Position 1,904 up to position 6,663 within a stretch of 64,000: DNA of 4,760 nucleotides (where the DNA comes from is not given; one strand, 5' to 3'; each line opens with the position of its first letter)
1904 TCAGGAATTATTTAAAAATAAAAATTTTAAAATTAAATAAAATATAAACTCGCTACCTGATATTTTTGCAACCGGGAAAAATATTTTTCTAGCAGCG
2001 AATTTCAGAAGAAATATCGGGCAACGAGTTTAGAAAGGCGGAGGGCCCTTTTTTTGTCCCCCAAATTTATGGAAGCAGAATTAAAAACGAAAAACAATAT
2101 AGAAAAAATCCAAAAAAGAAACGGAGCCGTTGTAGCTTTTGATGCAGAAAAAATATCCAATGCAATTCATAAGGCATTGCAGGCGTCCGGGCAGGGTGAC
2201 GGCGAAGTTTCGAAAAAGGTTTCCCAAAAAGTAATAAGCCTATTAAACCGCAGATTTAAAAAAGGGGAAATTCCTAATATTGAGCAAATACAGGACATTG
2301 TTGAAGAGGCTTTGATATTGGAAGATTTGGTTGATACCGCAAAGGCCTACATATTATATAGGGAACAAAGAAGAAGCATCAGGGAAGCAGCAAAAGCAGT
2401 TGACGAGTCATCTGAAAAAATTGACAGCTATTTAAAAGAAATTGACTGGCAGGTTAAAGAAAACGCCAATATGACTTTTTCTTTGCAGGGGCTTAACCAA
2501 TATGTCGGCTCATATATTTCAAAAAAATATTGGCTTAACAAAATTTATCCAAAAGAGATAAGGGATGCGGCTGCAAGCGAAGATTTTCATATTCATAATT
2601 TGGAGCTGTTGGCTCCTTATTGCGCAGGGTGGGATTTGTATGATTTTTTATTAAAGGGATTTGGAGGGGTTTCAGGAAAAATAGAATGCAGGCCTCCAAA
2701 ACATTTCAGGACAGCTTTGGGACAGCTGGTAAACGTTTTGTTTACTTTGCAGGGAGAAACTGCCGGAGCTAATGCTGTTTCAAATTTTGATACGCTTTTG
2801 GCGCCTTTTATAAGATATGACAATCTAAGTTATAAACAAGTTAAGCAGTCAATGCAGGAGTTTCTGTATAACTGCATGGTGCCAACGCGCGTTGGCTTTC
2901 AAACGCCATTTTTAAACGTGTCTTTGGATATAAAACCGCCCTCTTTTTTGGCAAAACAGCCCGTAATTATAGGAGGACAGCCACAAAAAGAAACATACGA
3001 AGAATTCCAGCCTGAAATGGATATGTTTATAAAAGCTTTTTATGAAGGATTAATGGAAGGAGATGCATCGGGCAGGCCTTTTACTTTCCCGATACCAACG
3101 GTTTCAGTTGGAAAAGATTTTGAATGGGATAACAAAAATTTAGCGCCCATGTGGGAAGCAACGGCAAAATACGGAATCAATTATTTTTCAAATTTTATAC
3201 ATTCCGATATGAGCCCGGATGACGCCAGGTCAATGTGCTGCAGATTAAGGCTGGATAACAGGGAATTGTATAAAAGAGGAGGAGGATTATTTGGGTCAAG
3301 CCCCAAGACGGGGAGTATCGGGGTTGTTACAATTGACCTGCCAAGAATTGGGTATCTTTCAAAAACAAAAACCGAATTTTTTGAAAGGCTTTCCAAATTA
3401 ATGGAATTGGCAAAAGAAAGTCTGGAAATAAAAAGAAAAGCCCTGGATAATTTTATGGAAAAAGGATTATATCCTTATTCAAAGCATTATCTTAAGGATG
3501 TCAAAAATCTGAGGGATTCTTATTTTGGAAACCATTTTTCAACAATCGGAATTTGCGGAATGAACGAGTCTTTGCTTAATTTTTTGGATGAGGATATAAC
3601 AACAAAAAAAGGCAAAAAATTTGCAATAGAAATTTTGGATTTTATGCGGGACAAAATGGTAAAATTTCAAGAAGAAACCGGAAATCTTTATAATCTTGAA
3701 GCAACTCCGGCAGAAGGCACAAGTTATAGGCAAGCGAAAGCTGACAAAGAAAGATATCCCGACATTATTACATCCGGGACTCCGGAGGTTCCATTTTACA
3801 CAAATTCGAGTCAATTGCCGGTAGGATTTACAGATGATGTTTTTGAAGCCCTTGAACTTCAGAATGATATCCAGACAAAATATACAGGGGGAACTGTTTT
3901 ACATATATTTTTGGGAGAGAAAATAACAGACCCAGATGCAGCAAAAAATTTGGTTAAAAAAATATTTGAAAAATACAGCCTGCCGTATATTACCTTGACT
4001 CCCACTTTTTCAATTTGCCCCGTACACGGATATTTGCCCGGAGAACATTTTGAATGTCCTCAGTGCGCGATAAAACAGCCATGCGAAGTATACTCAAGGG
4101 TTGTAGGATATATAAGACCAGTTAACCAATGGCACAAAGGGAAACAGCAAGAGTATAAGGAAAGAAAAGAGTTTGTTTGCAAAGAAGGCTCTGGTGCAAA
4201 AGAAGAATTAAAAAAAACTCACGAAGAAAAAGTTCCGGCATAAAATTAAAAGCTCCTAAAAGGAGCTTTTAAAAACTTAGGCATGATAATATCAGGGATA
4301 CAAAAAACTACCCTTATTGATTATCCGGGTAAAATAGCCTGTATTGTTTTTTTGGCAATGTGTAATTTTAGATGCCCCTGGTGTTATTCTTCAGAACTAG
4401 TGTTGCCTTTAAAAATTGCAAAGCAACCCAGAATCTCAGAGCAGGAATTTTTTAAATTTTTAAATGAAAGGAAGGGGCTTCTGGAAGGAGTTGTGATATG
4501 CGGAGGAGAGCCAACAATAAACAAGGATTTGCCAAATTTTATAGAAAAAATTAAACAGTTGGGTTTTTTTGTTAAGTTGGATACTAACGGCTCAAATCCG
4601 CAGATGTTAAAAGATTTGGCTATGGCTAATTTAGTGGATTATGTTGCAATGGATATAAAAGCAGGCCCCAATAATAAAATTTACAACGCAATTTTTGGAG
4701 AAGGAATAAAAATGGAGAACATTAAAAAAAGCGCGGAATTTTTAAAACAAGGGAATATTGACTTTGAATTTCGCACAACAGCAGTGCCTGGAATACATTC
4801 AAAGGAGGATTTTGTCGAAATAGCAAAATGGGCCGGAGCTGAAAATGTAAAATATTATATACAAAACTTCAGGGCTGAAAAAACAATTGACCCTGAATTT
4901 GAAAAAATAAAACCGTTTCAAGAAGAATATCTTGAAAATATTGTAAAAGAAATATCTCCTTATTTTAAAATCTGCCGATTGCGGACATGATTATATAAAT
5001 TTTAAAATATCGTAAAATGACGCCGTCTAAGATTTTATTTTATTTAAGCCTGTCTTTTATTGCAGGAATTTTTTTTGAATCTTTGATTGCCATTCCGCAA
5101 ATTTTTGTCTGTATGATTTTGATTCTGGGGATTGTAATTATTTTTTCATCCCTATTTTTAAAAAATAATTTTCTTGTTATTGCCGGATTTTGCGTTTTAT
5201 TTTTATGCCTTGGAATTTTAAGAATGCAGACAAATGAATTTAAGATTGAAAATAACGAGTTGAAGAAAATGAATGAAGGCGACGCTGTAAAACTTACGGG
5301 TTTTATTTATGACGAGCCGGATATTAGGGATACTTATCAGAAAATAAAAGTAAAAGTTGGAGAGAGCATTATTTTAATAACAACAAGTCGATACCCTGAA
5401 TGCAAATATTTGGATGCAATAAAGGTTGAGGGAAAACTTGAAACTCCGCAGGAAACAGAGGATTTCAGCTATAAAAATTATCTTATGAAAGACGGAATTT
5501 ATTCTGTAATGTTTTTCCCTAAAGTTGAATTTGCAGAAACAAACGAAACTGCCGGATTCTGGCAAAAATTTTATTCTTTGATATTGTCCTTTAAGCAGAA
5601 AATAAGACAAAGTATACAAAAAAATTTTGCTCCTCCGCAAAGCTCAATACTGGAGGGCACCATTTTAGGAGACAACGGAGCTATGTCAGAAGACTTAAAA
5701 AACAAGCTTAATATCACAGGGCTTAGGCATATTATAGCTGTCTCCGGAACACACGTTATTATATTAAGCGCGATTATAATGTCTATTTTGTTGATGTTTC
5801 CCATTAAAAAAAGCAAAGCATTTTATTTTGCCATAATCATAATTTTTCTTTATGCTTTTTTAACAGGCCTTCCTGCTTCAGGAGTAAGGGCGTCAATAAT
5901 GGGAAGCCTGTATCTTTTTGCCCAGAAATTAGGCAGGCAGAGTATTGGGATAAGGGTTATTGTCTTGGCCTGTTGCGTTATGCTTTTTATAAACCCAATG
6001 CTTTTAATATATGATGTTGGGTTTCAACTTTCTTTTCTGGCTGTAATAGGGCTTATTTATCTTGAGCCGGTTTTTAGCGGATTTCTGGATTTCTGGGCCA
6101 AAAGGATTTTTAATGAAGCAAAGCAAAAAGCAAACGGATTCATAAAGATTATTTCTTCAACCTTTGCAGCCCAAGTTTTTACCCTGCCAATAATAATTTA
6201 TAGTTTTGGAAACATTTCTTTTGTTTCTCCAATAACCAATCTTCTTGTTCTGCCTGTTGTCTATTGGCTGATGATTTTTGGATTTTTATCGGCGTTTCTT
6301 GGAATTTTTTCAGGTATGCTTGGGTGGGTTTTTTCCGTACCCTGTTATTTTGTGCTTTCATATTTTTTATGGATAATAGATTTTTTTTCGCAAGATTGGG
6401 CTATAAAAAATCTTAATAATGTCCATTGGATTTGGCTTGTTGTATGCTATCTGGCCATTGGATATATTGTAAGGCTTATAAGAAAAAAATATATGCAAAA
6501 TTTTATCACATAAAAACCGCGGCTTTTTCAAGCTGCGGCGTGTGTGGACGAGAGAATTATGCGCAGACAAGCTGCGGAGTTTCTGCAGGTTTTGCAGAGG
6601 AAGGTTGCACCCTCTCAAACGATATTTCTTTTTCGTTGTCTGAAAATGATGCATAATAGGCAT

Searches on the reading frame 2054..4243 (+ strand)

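Call 16: search_protein_families(library=pfam, proteins=[window:2054-4243:+], max_evalue=0.0001)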
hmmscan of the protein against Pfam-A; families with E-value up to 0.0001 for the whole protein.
window:2054-4243:+ (729 aa): 2 families
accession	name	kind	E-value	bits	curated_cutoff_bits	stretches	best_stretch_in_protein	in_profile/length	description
PF13597.11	NRDD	-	2.2e-189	631.2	26.2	1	136-707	1-562/562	Anaerobic ribonucleoside-triphosphate reductase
PF03477.21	ATP-cone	-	2.6e-21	76.4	25.8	1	18-107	2-87/88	ATP cone domain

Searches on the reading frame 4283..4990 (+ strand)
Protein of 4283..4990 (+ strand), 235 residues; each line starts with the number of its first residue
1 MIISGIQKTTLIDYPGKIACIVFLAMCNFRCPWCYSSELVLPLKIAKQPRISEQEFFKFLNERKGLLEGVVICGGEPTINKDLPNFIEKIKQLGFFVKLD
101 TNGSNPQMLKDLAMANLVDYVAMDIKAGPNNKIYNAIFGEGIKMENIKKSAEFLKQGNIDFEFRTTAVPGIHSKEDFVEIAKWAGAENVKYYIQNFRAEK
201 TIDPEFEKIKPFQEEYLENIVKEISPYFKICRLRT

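Call 16: search_protein_families(library=pfam, proteins=[window:4283-4990:+], max_evalue=0.0001)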
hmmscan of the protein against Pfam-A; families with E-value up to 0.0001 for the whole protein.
window:4283-4990:+ (235 aa): 2 families
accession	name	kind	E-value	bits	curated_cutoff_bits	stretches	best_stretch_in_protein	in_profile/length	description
PF04055.27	Radical_SAM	-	2.9e-19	70.3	29.5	1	22-184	2-166/166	Radical SAM superfamily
PF13353.11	Fer4_12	-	3.5e-07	31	22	1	19-120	7-108/137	4Fe-4S single cluster domain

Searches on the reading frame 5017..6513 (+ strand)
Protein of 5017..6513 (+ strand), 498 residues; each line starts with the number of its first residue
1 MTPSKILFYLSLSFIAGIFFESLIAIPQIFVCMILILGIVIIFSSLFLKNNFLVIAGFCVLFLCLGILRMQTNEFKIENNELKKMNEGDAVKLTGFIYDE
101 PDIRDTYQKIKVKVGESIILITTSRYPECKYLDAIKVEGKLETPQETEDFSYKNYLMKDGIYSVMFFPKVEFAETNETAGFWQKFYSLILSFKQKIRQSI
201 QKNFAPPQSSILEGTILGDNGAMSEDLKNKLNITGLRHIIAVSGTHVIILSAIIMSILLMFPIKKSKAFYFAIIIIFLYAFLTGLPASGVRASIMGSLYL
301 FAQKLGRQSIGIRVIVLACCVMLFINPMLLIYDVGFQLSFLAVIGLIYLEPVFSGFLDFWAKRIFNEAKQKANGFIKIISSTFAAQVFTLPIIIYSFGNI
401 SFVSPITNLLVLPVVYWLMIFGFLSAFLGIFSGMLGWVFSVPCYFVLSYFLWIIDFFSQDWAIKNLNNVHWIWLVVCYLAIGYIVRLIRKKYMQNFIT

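Call 16: search_protein_families(library=pfam, proteins=[window:5017-6513:+], max_evalue=0.0001)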
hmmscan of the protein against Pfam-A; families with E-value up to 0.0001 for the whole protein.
window:5017-6513:+ (498 aa): 2 families
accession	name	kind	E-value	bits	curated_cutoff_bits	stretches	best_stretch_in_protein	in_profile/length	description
PF03772.21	Competence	-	3.6e-55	187.7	23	1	216-490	2-269/270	Competence protein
PF13567.11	DUF4131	-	8.9e-11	42.2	31.6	1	30-171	6-163/165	Domain of unknown function (DUF4131)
